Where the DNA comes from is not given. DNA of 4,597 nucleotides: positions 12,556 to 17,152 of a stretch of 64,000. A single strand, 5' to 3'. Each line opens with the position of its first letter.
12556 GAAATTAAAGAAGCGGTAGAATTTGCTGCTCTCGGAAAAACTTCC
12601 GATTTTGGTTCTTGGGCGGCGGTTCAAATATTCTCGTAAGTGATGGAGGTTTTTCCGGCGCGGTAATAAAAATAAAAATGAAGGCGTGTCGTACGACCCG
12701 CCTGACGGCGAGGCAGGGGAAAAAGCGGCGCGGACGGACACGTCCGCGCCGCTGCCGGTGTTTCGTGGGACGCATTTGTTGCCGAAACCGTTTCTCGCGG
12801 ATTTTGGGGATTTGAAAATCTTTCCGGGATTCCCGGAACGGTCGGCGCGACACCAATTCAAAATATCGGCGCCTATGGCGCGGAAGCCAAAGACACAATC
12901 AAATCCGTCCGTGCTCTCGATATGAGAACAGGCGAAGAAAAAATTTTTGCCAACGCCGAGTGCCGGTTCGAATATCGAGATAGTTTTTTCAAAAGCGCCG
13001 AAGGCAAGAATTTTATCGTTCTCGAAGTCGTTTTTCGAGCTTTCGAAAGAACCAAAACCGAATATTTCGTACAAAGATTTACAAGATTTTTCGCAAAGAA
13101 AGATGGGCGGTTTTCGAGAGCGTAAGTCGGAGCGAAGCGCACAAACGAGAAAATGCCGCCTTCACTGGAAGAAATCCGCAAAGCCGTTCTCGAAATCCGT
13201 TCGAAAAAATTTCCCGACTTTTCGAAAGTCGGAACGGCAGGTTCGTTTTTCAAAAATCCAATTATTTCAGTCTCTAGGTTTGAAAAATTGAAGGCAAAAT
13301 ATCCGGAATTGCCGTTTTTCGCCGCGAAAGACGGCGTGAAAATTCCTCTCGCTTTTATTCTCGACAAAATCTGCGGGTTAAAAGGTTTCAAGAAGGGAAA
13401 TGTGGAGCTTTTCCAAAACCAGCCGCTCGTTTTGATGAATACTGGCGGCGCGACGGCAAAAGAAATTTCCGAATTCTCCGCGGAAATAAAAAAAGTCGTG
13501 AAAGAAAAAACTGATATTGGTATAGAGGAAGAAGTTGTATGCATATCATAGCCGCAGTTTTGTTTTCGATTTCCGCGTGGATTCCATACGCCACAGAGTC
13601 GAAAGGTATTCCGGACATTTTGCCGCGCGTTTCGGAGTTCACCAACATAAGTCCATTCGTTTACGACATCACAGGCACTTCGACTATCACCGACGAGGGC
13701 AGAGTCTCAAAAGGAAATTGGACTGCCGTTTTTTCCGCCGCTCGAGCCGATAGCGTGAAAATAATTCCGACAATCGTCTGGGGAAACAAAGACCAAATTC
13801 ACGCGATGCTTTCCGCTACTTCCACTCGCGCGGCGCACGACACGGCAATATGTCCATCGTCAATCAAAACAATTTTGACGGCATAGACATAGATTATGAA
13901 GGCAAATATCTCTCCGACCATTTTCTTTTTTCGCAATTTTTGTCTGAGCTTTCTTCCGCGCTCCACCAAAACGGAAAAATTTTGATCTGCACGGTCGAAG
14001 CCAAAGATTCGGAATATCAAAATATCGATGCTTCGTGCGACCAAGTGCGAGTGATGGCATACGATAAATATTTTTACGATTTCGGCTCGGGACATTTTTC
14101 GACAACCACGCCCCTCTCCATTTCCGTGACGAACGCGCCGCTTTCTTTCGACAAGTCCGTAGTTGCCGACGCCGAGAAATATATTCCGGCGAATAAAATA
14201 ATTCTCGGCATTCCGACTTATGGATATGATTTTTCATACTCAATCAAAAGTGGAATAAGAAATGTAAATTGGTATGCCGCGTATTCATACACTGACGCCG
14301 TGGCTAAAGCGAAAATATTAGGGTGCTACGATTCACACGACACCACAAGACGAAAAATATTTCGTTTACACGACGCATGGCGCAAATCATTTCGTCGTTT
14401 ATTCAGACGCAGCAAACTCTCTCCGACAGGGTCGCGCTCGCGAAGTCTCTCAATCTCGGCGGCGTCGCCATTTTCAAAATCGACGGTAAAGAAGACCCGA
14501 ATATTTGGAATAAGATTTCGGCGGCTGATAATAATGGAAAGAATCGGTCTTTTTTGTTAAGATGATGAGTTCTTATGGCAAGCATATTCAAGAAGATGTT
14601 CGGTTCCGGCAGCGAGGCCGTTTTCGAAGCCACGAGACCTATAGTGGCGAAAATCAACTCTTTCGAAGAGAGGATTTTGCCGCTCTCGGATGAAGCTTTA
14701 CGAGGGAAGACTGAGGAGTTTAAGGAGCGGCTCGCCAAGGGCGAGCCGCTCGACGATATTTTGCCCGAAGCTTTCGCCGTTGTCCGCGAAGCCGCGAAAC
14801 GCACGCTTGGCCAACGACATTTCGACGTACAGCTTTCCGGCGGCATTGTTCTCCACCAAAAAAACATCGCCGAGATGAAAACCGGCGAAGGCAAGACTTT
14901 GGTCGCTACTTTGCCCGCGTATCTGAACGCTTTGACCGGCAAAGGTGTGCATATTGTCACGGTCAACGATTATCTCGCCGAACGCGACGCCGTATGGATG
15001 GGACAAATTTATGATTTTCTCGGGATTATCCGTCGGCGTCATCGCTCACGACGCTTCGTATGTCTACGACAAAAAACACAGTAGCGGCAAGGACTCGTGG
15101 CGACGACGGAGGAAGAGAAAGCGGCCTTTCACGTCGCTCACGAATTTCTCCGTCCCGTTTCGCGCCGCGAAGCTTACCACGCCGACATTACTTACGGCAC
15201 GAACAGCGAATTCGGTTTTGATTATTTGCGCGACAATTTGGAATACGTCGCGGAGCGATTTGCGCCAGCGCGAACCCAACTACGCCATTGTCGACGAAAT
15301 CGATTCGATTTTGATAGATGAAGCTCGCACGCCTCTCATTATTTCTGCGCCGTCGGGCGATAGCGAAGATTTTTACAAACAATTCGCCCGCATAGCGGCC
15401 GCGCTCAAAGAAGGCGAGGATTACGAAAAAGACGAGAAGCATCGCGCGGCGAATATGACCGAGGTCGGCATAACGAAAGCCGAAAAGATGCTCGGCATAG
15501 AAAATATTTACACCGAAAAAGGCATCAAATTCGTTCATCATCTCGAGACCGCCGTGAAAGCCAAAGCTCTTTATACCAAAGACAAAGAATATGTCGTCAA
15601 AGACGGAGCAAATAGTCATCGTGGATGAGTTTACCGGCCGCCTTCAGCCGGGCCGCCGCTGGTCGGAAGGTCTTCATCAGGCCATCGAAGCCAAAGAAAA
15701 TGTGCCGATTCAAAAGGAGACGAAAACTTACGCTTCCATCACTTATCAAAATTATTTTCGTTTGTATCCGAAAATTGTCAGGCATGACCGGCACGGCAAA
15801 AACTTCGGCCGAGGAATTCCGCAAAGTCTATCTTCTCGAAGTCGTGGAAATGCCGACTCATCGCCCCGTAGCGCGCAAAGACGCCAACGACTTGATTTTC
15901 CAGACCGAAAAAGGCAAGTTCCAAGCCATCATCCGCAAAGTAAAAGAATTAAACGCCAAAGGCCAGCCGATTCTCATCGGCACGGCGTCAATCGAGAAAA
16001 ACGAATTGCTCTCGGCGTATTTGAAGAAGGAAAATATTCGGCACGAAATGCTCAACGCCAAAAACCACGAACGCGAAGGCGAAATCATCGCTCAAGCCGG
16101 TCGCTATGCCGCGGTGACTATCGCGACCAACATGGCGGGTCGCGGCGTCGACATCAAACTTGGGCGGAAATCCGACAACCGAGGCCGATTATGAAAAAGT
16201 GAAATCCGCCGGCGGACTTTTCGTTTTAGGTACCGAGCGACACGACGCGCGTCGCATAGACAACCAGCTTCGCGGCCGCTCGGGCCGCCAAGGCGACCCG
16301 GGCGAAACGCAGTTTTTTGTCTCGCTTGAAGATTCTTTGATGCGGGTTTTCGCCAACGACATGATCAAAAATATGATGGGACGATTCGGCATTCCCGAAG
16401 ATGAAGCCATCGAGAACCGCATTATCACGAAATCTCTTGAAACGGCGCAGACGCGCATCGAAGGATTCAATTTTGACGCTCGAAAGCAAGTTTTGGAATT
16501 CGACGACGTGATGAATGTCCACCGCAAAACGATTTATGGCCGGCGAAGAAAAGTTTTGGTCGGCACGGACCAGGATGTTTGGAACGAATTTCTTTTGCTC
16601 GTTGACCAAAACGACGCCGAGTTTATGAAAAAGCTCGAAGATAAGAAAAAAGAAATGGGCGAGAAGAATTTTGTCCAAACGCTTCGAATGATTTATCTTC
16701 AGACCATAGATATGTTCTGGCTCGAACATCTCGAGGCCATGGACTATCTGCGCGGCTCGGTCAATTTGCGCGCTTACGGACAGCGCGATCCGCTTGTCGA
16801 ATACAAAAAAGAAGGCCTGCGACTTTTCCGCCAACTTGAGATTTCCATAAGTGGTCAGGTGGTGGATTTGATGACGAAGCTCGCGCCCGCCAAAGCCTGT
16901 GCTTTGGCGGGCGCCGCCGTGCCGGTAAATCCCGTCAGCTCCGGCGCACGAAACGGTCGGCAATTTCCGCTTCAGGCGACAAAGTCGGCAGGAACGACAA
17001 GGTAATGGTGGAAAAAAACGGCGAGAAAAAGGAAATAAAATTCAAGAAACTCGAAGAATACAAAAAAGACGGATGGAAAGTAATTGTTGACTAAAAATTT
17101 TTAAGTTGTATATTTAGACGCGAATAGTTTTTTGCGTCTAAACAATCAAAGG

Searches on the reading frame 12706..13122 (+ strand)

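Call 44: search_protein_families(library=pfam, proteins=[window:12706-13122:+], max_evalue=0.001)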
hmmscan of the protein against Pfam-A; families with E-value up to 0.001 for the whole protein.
window:12706-13122:+ (139 aa): 1 family
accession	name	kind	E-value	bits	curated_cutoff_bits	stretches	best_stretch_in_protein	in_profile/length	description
PF01565.28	FAD_binding_4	-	2.1e-12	47.4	26.4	1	9-77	62-134/139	FAD binding domain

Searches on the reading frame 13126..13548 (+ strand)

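Call 44: search_protein_families(library=pfam, proteins=[window:13126-13548:+], max_evalue=0.001)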
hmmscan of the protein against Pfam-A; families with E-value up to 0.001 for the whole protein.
window:13126-13548:+ (141 aa): 1 family
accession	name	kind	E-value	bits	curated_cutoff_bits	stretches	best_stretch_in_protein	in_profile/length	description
PF02873.21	MurB_C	-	2.6e-19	69.7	27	1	16-140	1-99/99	UDP-N-acetylenolpyruvoylglucosamine reductase, C-terminal domain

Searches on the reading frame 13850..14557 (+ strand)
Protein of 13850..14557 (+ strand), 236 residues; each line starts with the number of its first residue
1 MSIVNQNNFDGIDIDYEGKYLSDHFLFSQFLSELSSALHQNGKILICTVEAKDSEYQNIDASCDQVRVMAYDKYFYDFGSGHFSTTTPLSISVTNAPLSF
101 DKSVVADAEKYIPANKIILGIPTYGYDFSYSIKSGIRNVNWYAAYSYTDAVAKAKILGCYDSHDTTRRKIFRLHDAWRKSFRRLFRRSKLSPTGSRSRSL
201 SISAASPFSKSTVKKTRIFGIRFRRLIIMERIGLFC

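Call 44: search_protein_families(library=pfam, proteins=[window:13850-14557:+], max_evalue=0.001)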
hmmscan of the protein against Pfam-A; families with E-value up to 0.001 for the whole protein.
window:13850-14557:+ (236 aa): 1 family
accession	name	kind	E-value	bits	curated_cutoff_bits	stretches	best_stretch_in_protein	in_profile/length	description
PF00704.34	Glyco_hydro_18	-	1.3e-17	64.9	29.6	1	2-144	99-244/317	Glycosyl hydrolases family 18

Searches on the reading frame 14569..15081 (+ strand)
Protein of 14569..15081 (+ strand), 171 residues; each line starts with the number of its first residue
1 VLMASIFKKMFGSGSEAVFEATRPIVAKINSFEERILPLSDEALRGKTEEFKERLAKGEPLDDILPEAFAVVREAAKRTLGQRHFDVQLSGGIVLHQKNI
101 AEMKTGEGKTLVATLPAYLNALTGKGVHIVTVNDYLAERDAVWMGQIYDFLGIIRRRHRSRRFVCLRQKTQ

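Call 15: search_protein_families(library=pfam, proteins=[window:14569-15081:+], max_evalue=0.001)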
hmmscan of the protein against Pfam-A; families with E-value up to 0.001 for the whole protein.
window:14569-15081:+ (171 aa): 1 family
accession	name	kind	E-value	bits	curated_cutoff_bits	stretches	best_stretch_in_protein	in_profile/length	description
PF07517.20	SecA_DEAD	-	2.9e-61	207.7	24.6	1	8-153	2-147/290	SecA DEAD-like domain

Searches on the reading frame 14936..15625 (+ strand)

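Call 15: search_protein_families(library=pfam, proteins=[window:14936-15625:+], max_evalue=0.001)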
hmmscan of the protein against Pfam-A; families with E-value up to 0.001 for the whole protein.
window:14936-15625:+ (230 aa): 2 families
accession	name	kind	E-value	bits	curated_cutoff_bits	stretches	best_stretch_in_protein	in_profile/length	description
PF01043.26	SecA_PP_bind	-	1.2e-21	77.8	23.5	1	143-224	2-83/110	SecA preprotein cross-linking domain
PF07517.20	SecA_DEAD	-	5e-18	65.8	24.6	1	104-180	188-247/290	SecA DEAD-like domain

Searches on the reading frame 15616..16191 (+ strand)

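Call 15: search_protein_families(library=pfam, proteins=[window:15616-16191:+], max_evalue=0.001)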
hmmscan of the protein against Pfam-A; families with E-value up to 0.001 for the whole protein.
window:15616-16191:+ (192 aa): 2 families
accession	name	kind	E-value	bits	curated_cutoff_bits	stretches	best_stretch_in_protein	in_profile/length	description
PF21090.3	P-loop_SecA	-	8.7e-46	156.6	27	1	84-187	1-104/205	SecA P-loop domain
PF00271.37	Helicase_C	-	0.00039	21.1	23.5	1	102-181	3-82/110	Helicase conserved C-terminal domain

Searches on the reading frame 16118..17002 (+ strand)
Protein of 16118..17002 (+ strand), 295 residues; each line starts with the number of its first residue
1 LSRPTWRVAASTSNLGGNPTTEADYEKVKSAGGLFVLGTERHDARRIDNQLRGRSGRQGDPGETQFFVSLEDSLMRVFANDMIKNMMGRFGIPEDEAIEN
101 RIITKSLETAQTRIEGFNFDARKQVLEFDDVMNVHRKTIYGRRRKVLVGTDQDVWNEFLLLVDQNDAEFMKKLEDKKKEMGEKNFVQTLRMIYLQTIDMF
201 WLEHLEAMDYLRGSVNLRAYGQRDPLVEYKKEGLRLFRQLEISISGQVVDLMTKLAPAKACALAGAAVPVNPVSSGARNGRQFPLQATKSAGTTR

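Call 15: search_protein_families(library=pfam, proteins=[window:16118-17002:+], max_evalue=0.001)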
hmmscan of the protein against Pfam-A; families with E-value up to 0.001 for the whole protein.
window:16118-17002:+ (295 aa): 2 families
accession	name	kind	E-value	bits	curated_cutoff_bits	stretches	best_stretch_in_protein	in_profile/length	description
PF07516.18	SecA_SW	-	1.9e-45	155.9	26.7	2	166-254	112-198/200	SecA Wing and Scaffold domain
PF21090.3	P-loop_SecA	-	3.5e-34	118.7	27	1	20-95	130-205/205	SecA P-loop domain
